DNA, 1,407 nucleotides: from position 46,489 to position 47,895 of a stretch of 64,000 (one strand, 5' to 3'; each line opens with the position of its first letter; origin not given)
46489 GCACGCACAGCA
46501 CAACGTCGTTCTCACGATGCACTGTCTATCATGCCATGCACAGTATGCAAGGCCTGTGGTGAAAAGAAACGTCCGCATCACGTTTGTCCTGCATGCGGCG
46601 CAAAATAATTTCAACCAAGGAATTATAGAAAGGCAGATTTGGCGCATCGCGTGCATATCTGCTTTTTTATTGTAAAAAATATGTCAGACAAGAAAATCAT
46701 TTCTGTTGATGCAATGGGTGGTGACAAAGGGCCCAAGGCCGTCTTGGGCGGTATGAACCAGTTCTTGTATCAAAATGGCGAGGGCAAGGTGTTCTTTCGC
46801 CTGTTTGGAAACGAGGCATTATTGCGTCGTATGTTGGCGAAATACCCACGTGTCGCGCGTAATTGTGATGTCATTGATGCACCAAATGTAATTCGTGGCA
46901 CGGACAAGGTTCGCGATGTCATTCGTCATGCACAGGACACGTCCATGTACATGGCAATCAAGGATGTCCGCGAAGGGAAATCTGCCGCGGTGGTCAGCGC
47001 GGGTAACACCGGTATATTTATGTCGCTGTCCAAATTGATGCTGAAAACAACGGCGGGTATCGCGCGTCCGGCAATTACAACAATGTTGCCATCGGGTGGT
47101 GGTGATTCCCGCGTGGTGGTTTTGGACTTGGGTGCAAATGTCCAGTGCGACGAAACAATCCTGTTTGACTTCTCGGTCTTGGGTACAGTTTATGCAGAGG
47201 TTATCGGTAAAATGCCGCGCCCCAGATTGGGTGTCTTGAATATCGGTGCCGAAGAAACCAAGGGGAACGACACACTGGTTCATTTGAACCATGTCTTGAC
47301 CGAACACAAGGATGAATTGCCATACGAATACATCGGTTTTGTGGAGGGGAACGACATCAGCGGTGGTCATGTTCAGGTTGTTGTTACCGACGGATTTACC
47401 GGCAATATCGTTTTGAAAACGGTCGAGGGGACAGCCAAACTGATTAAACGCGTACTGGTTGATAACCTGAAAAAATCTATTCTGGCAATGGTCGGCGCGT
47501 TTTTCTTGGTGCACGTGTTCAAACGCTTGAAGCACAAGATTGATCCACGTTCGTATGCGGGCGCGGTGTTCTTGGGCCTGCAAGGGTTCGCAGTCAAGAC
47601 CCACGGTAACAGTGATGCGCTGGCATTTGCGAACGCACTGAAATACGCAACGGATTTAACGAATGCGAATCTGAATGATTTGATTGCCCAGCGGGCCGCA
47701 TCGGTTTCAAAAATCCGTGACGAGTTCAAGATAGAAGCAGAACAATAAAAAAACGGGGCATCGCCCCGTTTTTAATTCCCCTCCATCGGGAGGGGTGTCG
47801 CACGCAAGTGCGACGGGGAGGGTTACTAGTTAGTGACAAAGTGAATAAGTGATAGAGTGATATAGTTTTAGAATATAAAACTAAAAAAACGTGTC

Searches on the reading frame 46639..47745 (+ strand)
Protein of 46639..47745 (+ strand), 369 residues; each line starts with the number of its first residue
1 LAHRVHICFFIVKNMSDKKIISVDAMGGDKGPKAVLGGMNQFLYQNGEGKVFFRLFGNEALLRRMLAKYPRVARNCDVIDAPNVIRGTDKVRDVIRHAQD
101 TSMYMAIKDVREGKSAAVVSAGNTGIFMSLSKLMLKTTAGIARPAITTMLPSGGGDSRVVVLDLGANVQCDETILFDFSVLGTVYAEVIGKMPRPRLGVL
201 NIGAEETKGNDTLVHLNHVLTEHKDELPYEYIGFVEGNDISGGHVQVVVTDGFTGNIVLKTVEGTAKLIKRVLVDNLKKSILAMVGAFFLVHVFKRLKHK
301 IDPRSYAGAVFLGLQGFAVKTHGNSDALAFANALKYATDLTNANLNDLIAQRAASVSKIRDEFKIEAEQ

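Call 42: search_protein_families(library=pfam, proteins=[window:46639-47745:+], max_evalue=0.001)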
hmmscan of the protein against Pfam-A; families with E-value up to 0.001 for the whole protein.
window:46639-47745:+ (369 aa): 1 family
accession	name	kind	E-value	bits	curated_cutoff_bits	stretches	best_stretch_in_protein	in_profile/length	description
PF02504.20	FA_synthesis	-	4.9e-90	302.3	29.1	1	21-346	3-322/324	Fatty acid synthesis protein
